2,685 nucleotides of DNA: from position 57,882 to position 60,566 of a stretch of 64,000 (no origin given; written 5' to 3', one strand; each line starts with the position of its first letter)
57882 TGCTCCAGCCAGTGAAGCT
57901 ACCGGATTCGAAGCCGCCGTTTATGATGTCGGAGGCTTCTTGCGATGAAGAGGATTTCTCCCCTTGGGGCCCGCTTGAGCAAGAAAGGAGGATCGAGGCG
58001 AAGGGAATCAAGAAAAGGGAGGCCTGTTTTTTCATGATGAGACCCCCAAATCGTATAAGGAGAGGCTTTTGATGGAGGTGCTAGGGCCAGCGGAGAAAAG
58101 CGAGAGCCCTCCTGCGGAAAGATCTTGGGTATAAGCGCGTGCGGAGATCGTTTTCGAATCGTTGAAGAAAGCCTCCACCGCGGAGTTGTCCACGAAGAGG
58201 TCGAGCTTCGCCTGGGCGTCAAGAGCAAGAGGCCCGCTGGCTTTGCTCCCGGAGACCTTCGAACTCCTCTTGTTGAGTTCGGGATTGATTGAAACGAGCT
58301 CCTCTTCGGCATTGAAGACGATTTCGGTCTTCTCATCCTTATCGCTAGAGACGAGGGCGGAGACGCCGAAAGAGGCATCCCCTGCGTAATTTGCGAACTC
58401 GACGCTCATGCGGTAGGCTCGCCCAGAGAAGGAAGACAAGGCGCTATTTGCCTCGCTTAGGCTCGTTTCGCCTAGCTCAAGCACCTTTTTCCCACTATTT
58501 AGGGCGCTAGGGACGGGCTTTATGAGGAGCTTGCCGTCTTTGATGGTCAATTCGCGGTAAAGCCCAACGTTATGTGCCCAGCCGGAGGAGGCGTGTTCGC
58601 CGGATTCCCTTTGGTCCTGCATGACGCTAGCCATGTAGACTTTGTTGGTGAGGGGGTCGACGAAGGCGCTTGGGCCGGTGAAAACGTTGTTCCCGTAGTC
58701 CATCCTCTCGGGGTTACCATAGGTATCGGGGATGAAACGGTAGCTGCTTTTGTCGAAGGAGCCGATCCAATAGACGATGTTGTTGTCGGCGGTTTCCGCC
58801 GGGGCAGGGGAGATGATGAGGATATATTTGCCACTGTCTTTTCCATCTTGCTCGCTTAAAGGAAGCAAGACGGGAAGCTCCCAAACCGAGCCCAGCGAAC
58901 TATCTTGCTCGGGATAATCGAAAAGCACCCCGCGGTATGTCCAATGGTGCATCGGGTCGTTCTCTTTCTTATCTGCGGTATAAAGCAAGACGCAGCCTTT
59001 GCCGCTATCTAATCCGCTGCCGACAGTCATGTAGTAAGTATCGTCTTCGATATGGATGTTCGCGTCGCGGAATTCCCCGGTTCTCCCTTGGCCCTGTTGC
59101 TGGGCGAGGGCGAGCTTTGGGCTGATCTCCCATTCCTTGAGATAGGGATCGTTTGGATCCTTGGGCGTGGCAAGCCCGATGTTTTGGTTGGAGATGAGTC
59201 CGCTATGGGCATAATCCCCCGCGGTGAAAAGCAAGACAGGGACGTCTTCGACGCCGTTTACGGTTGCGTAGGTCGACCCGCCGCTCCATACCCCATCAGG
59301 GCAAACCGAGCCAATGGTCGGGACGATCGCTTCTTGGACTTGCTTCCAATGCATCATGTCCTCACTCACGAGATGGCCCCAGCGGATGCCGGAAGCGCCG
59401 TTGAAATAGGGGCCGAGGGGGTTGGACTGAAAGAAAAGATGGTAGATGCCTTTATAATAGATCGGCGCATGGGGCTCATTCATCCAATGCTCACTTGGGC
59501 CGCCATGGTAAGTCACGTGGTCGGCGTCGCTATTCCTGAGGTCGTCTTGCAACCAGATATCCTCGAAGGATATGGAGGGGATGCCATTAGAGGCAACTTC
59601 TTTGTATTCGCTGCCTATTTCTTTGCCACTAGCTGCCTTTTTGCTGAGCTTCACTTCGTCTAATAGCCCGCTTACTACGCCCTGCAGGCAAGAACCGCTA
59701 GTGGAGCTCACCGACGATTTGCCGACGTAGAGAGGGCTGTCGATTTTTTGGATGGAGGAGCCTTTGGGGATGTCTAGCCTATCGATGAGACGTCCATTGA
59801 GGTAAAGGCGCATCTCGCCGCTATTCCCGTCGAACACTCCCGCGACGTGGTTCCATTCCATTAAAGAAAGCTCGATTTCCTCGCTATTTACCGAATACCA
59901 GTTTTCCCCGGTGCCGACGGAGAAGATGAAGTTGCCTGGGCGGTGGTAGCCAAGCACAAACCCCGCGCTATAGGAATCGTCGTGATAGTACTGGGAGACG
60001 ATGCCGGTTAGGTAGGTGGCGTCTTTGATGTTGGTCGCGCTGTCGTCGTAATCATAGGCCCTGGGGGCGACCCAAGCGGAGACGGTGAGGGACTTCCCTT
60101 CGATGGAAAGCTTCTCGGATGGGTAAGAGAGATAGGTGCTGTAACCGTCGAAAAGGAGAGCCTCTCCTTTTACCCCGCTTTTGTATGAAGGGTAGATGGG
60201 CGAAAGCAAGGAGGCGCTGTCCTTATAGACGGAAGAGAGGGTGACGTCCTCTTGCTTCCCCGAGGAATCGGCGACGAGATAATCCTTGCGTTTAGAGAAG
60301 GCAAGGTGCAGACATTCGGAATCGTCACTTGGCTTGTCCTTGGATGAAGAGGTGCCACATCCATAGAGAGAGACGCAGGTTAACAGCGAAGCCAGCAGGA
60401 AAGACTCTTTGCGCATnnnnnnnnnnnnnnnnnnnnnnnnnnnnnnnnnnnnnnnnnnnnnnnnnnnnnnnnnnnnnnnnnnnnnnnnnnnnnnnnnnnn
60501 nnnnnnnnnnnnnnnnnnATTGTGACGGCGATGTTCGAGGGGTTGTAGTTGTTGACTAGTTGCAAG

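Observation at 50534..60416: Fructan locus with a CFTase-like architecture distributed over separate surface proteins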

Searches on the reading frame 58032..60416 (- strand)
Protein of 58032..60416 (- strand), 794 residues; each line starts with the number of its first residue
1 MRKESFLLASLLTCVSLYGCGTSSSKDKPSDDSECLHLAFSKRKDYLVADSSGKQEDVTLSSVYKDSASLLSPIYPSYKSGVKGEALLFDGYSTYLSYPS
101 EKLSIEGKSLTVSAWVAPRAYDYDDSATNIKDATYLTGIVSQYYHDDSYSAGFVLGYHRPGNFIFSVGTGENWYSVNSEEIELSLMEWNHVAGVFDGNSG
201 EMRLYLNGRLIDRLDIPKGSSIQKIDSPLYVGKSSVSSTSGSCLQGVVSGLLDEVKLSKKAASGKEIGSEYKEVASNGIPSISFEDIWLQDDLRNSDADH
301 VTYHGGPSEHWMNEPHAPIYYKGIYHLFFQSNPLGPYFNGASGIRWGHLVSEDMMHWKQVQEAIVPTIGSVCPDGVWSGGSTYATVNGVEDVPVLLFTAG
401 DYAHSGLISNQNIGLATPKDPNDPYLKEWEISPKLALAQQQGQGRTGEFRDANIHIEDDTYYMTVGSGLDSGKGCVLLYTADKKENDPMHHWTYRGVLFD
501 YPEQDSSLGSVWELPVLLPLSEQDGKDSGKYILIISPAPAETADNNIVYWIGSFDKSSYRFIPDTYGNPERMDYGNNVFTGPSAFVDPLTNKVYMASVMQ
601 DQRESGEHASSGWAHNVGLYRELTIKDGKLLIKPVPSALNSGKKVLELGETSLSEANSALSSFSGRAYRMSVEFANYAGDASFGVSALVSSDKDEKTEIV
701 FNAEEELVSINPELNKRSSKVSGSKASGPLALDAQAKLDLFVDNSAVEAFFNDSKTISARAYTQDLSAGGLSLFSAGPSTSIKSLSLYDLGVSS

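Call 3: search_protein_families(library=pfam, proteins=[window:58032-60416:-], max_evalue=0.01)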
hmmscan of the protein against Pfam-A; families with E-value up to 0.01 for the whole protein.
window:58032-60416:- (794 aa): 3 families
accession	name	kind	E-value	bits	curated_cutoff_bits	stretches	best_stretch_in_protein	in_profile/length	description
PF00251.26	Glyco_hydro_32N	-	1.8e-53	182.6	22.1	1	304-634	1-307/307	Glycosyl hydrolases family 32 N-terminal domain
PF13385.13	Laminin_G_3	-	5.1e-20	72.6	27.6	1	90-267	1-150/151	Concanavalin A-like lectin/glucanases superfamily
PF08244.19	Glyco_hydro_32C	-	1.1e-18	68.2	21.9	1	650-789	16-158/158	Glycosyl hydrolases family 32 C terminal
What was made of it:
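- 59547..60239 (-): LamG (Laminin_G_3) domain of A, residues 60-290. Pfam (call 3).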

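Call 4: search_protein_families(library=ncbifam, proteins=[window:58032-60416:-], max_evalue=0.01)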
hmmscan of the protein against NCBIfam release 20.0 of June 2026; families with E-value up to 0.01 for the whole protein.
window:58032-60416:- (794 aa): 3 families
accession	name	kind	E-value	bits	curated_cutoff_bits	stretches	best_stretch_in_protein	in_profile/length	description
TIGR01322.1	scrB_fam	subfamily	2.5e-44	151.8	356.4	1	294-763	8-446/447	sucrose-6-phosphate hydrolase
NF041092.1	beta-fruc_BfrA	equivalog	9.9e-37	126.7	900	1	302-764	5-408/433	beta-fructosidase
NF052550.1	BManbPhaseBMBP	equivalog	0.0089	15.4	450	0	436-508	78-146/296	beta-1,2-mannobiose phosphorylase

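Call 5: search_solved_structures(query=window:58032-60416:-, max_evalue=0.001, show_alignments=2)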
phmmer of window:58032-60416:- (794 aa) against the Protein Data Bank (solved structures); distinct sequences matched with E-value up to 0.001: 30.
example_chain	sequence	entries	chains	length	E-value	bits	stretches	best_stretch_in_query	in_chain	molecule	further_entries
1uyp_A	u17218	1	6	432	3.1e-27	98.2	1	302-765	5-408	BETA-FRUCTOSIDASE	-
1w2t_A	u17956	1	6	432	1.5e-26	95.9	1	302-765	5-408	BETA FRUCTOSIDASE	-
6num_A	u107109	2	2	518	8.7e-26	93.4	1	302-789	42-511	Beta-fructofuranosidase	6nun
1st8_A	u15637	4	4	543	1.1e-25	93.1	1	302-633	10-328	fructan 1-exohydrolase IIa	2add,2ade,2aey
2qqu_A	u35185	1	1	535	1.3e-25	92.8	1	302-636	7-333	Beta-fructofuranosidase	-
2aez_A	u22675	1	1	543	2.7e-25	91.8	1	302-633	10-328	fructan 1-exohydrolase IIa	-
2ac1_A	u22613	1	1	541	4.7e-25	91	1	302-636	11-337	invertase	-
2xqr_A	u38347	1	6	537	4.8e-25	90.9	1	302-636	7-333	BETA-FRUCTOFURANOSIDASE, INSOLUBLE ISOENZYME CWINV1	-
2oxb_A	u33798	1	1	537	1e-24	89.8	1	302-636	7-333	Beta-fructofuranosidase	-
2qqw_A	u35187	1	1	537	1.1e-24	89.7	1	302-636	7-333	Beta-fructofuranosidase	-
2qqv_A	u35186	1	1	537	2.1e-23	85.5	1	302-635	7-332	Beta-fructofuranosidase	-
1y4w_A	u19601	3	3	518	1.4e-22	82.8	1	302-781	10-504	exo-inulinase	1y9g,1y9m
3pig_A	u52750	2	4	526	7.3e-22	80.4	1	301-789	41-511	Beta-fructofuranosidase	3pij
7vco_A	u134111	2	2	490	1.3e-21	79.6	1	302-782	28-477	Sucrose-6-phosphate hydrolase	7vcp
7bwb_A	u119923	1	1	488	1e-18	70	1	302-636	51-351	Beta-fructofuranosidase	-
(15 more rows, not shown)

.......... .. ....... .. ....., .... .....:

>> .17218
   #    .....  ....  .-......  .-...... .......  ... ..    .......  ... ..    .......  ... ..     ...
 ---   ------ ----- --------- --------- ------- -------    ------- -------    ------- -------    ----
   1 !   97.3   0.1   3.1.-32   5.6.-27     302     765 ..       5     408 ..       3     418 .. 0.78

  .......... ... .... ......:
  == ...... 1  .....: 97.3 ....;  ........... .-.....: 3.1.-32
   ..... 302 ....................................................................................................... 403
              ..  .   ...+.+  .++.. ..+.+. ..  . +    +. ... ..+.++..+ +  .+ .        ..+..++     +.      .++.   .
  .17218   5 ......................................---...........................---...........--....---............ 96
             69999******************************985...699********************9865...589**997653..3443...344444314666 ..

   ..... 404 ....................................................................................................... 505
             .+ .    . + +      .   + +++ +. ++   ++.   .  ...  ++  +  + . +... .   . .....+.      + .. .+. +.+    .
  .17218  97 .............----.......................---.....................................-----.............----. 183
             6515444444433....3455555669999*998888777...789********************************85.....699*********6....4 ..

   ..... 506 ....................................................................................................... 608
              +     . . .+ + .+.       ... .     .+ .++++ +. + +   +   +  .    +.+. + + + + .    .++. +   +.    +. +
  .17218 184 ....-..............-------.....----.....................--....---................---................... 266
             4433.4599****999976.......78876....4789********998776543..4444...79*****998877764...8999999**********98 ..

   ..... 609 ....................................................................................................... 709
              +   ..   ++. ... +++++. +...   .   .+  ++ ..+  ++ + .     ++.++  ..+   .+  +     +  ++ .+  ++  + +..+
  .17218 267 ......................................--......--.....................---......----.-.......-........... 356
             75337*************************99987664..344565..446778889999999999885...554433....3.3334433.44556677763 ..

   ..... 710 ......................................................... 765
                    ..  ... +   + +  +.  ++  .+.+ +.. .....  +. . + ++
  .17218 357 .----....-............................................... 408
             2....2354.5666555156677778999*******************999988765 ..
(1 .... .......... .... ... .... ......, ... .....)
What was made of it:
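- Checked: In the phmmer alignment to Thermotoga invertase 1UYP these align with WMNDP, FRDP and ECP (call 5).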

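Call 7: find_homologous_proteins(query=window:58032-60416:-, max_evalue=1e-10)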
Query window:58032-60416:- (794 aa): 1070 proteins with E <= 1e-10 among 8000 candidates; the best 120 are listed.
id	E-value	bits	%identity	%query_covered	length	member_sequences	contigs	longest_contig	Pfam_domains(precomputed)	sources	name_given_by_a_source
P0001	0.0e+0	1803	100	100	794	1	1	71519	PF08244.20,PF00251.27,PF13385.14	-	-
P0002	0.0e+0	1586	86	100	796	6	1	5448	PF08244.20,PF00251.27,PF13385.14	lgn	-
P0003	0.0e+0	1368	76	96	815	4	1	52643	PF08244.20,PF00251.27,PF13385.14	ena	-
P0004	8.7e-281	952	53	100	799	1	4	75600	PF08244.20,PF00251.27,PF13385.14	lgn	-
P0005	6.3e-260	883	51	99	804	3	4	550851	PF08244.20,PF00354.25,PF00251.27,PF13385.14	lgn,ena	-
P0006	1.2e-259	882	51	99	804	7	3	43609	PF08244.20,PF00251.27,PF13385.14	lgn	-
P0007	4.1e-258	877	52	96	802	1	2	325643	PF08244.20,PF00251.27,PF13385.14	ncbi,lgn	-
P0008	4.3e-258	877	52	98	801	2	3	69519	PF08244.20,PF00251.27,PF13385.14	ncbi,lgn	-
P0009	5.6e-253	860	52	97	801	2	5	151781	PF08244.20,PF00251.27,PF13385.14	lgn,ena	-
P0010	1.3e-252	858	51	97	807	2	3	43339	PF08244.20,PF00354.25,PF00251.27,PF13385.14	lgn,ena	-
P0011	7.0e-238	810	49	97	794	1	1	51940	PF08244.20,PF00251.27,PF13385.14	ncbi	-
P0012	1.3e-226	772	46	100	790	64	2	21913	PF08244.20,PF00251.27,PF13385.14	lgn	-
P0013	3.0e-224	765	46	100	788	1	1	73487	PF08244.20,PF00251.27,PF13385.14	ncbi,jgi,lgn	jgi:beta-fructofuranosidase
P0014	9.0e-223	760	47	99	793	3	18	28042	PF08244.20,PF00251.27,PF13385.14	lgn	-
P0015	6.9e-222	757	47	99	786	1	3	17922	PF08244.20,PF00251.27,PF13385.14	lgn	-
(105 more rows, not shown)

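Call 16: find_related_loci(query=window:58032-60416:-, collection=genome_contigs, flank=10000)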
Query window:58032-60416:- (794 aa) in genome_contigs; peptide patterns used: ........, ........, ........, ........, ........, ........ (x = any residue, [..] = any of these).
21 stretches matched a pattern; 4 encode a relative of the query (tblastn E <= 1e-3); 4 distinct loci.
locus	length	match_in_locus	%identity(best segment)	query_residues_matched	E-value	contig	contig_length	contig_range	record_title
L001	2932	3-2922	90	118-794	0e+0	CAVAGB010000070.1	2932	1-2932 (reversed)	Erysipelotrichaceae bacterium isolate H07605-L1_cleanbin_000011 genome assembly, contig: Spades_H07605-L1_contig_10454,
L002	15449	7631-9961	44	7-785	0e+0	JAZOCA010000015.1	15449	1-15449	MAG: Christensenellaceae bacterium isolate T1900044757_TS20190223.MAGScoT_cleanbin_000032 SGB_2307_k141_607496, whole ge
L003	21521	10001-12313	44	8-785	0e+0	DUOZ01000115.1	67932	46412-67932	MAG TPA_asm: bacterium isolate AS08sgBPME_246 258316_AS08, whole genome shotgun sequence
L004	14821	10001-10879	27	255-581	4e-21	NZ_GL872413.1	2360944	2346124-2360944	Capnocytophaga sp. oral taxon 338 str. F0234 SCAFFOLD1, whole genome shotgun sequence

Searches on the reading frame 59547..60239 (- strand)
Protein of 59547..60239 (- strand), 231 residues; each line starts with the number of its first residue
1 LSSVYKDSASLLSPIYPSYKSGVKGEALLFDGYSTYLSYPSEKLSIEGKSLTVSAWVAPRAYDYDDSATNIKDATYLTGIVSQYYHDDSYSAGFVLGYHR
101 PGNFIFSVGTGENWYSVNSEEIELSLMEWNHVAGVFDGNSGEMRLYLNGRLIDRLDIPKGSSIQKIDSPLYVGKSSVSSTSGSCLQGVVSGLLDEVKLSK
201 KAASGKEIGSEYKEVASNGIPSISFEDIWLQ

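Call 63: search_solved_structures(query=A3, max_evalue=1, show_alignments=0)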
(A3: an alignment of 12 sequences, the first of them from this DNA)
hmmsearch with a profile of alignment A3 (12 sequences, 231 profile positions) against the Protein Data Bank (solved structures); distinct sequences matched with E-value up to 1: 21.
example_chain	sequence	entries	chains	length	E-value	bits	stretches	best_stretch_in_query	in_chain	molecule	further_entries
4qvs_A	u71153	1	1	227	2.2e-10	43.5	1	84-211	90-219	S-layer domain-containing protein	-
3flp_A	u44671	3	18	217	1.1e-07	34.6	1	99-210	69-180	SAP-like pentraxin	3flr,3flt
8pvq_A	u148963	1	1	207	6.9e-06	28.7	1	104-211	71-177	Pentraxin-related protein PTX3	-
9k6v_A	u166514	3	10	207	6.9e-06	28.7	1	104-211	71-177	Pentraxin-related protein PTX3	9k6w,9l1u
9k6u_B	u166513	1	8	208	7e-06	28.7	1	104-211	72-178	Pentraxin-related protein PTX3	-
9k6n_A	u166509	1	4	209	7.1e-06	28.7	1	104-211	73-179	Pentraxin-related protein PTX3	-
8s50_B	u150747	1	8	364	2.4e-05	27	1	104-211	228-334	Pentraxin-related protein PTX3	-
7zl1_B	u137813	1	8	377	2.5e-05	26.9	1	104-211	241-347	Pentraxin-related protein PTX3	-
8b55_A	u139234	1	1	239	0.0014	21.1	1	122-212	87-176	Adhesion G-protein coupled receptor G4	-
6lvb_A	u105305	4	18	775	0.0061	19.1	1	78-156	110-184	N,N-dimethylformamidase large subunit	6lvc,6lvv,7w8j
6lve_A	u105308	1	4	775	0.0061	19.1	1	78-156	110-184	N,N-dimethylformamidase large subunit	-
6lvd_A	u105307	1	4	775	0.0062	19.1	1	78-156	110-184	N,N-dimethylformamidase large subunit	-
8sl1_A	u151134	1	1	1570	0.031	16.8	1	82-155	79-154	Pappalysin-2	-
4dqa_A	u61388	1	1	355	0.034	16.6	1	122-211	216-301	uncharacterized protein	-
5hon_A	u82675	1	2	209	0.061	15.8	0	189-211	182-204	Extracellular arabinanase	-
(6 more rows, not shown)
